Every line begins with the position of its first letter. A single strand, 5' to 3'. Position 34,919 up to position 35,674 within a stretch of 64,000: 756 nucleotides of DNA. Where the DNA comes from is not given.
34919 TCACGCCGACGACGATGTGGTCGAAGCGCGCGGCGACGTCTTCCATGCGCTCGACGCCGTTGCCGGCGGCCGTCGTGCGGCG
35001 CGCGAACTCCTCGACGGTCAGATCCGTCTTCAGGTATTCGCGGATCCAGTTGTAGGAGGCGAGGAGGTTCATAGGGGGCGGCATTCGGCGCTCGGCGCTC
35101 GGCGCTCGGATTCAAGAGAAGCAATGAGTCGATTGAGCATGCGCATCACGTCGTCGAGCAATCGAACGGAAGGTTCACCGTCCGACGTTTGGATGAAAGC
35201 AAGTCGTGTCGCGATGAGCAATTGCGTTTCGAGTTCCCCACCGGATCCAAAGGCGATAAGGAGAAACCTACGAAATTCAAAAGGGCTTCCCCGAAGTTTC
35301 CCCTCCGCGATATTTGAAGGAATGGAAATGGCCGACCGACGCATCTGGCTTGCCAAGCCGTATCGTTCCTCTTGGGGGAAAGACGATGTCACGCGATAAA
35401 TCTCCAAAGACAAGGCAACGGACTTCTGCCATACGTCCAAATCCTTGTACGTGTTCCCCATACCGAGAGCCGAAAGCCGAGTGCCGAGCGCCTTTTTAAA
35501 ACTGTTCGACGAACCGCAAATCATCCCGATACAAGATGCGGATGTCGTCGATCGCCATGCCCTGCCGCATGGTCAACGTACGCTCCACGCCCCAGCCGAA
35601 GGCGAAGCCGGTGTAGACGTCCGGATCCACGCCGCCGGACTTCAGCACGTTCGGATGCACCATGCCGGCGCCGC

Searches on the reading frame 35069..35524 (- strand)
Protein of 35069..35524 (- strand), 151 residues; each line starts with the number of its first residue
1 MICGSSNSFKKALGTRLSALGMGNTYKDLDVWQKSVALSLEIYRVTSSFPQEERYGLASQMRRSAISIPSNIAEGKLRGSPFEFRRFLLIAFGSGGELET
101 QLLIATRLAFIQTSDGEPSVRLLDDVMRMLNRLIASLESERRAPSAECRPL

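Call 75: search_protein_families(library=pfam, proteins=[window:35069-35524:-], max_evalue=0.001)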
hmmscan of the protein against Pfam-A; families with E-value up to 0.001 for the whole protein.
window:35069-35524:- (151 aa): 1 family
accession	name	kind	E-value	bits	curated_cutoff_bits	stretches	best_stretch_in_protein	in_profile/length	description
PF05635.17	23S_rRNA_IVP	-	2.2e-35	121.5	33.8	1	27-131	1-105/106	23S rRNA-intervening sequence protein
